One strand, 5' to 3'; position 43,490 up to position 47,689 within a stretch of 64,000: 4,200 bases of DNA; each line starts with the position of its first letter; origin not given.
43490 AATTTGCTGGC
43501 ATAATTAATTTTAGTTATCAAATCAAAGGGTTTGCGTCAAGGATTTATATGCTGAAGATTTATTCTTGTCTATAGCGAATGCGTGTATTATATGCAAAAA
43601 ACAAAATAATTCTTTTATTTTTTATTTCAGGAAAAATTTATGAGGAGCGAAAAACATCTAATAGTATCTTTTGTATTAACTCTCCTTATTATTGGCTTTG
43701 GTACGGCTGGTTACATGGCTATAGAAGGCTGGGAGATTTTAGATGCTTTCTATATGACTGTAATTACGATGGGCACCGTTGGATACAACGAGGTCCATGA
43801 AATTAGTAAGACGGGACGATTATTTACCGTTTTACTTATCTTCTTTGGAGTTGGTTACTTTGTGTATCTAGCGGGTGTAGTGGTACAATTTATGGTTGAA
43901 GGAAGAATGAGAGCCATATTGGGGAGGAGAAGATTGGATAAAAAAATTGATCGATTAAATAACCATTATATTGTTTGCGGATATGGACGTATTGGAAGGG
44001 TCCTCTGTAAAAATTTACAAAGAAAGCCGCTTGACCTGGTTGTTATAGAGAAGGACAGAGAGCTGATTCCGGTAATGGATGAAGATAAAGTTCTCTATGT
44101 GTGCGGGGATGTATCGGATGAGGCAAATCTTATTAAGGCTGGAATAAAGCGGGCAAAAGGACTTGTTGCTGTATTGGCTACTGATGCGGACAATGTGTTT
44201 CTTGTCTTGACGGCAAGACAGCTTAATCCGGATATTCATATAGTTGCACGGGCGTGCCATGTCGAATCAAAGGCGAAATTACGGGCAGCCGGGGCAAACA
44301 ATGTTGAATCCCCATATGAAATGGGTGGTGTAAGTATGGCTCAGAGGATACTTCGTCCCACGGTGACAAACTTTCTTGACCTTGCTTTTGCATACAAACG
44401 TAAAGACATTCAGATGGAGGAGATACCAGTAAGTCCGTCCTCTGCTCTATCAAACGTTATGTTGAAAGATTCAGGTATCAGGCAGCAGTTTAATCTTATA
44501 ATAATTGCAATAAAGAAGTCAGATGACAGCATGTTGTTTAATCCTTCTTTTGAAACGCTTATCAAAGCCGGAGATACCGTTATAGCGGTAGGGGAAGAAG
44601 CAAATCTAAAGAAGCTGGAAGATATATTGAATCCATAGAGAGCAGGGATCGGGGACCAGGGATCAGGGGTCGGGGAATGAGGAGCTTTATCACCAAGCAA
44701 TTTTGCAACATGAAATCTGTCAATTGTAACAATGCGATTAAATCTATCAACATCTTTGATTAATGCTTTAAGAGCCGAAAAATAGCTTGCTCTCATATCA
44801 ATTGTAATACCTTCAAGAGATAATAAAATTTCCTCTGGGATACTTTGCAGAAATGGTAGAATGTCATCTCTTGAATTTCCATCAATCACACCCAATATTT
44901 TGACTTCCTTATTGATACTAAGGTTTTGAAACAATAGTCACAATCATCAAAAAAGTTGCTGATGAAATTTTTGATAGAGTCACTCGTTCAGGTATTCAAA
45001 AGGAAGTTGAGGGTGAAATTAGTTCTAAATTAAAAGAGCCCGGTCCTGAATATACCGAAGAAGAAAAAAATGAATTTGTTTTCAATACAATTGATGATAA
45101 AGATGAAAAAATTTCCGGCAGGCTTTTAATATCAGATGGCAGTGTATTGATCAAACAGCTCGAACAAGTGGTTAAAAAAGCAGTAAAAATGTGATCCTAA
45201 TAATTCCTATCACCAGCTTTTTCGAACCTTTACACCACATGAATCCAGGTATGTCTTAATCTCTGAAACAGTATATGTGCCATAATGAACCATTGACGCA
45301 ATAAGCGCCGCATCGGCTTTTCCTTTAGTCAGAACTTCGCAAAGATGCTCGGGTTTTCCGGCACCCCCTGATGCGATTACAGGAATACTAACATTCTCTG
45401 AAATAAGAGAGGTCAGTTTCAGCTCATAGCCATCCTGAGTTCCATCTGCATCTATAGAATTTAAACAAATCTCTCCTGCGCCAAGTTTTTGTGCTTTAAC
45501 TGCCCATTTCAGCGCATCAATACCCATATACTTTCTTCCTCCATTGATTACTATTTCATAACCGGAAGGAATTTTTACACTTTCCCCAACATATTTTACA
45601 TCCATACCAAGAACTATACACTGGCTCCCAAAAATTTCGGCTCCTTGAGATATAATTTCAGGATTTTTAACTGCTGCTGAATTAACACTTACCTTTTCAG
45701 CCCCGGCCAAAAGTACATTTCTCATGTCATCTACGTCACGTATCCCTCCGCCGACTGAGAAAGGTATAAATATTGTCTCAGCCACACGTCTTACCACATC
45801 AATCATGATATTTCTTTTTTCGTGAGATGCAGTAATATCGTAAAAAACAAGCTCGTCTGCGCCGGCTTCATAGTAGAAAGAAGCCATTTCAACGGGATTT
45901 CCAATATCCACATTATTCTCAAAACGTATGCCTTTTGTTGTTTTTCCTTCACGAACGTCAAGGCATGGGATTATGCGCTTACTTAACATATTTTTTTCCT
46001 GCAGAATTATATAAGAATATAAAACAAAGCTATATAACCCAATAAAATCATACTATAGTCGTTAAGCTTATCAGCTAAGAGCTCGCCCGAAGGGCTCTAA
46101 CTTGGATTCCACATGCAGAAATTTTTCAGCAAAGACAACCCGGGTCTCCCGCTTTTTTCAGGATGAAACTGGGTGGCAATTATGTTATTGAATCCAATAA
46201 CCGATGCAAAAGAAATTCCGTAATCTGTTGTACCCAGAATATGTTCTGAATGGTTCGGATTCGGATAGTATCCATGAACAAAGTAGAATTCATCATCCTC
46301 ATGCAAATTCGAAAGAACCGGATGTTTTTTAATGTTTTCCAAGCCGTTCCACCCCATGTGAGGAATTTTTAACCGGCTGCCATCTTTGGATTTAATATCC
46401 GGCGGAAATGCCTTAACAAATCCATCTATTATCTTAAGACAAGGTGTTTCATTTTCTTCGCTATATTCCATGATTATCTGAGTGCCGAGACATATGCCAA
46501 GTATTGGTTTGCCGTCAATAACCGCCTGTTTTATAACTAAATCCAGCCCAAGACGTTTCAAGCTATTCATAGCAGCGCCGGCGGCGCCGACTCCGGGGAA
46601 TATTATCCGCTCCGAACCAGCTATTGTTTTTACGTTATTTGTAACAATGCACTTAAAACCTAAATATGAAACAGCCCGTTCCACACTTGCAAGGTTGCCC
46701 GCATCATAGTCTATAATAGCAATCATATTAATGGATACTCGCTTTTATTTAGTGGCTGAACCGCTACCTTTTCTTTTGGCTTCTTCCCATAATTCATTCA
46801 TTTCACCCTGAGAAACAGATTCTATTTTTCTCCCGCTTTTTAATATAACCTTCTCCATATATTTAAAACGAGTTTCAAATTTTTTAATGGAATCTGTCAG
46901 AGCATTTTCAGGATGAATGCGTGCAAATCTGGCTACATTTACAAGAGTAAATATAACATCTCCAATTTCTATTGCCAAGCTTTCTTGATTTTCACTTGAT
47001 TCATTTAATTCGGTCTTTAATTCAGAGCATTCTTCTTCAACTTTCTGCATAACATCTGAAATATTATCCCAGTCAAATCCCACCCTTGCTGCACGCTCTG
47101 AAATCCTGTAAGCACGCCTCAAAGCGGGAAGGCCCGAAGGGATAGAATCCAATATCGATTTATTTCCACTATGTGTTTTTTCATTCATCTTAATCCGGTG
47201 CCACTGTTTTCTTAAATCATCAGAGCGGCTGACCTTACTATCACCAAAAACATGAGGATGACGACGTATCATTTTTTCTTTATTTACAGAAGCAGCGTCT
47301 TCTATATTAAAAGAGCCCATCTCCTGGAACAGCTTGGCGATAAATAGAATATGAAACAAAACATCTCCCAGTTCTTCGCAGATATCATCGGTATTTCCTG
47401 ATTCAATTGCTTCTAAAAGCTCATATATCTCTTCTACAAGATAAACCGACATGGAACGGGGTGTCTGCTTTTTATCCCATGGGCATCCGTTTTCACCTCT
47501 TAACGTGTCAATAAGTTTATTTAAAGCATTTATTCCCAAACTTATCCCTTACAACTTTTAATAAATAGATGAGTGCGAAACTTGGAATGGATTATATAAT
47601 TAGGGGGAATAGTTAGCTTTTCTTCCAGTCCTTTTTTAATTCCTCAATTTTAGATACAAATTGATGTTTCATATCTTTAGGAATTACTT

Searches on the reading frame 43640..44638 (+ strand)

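Call 90: search_protein_families(library=pfam, proteins=[window:43640-44638:+], max_evalue=0.00001)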
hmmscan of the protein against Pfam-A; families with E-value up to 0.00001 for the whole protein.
window:43640-44638:+ (332 aa): 3 families
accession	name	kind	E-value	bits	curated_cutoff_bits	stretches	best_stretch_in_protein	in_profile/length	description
PF02254.24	TrkA_N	-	4e-30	105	23.8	1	110-225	1-116/116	TrkA-N domain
PF07885.22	Ion_trans_2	-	8.8e-16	58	22.5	1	13-86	2-78/79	Ion channel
PF02080.26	TrkA_C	-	1.2e-13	51.2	27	1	259-330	1-70/71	TrkA-C domain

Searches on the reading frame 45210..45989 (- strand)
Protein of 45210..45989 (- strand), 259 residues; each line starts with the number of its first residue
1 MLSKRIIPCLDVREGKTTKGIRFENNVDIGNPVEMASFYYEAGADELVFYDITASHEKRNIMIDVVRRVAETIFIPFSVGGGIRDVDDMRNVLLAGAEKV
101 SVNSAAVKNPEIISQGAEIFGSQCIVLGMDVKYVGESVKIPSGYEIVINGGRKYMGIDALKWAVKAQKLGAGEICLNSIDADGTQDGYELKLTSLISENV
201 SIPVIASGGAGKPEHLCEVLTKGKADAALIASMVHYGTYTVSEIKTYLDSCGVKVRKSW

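Call 90: search_protein_families(library=pfam, proteins=[window:45210-45989:-], max_evalue=0.00001)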
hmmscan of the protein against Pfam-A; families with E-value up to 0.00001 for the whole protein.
window:45210-45989:- (259 aa): 3 families
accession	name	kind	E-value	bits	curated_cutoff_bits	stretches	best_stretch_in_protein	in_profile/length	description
PF00977.27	His_biosynth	-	1.2e-78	264.2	23.6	1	5-239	1-227/228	Histidine biosynthesis protein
PF03060.21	NMO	-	6e-07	29.6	28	0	178-231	164-222/331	Nitronate monooxygenase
PF01207.24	Dus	-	8.5e-07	28.8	20.4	0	31-115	139-226/311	Dihydrouridine synthase (Dus)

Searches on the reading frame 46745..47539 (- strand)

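Call 90: search_protein_families(library=pfam, proteins=[window:46745-47539:-], max_evalue=0.00001)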
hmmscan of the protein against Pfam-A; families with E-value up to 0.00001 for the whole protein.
window:46745-47539:- (264 aa): 2 families
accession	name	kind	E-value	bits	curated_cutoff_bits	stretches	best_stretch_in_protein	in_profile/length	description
PF03819.22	MazG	-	4.4e-35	120.2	22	2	25-98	1-74/74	MazG nucleotide pyrophosphohydrolase domain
PF01503.22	PRA-PH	-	1.9e-08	35.1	21.3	0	23-66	22-66/86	Phosphoribosyl-ATP pyrophosphohydrolase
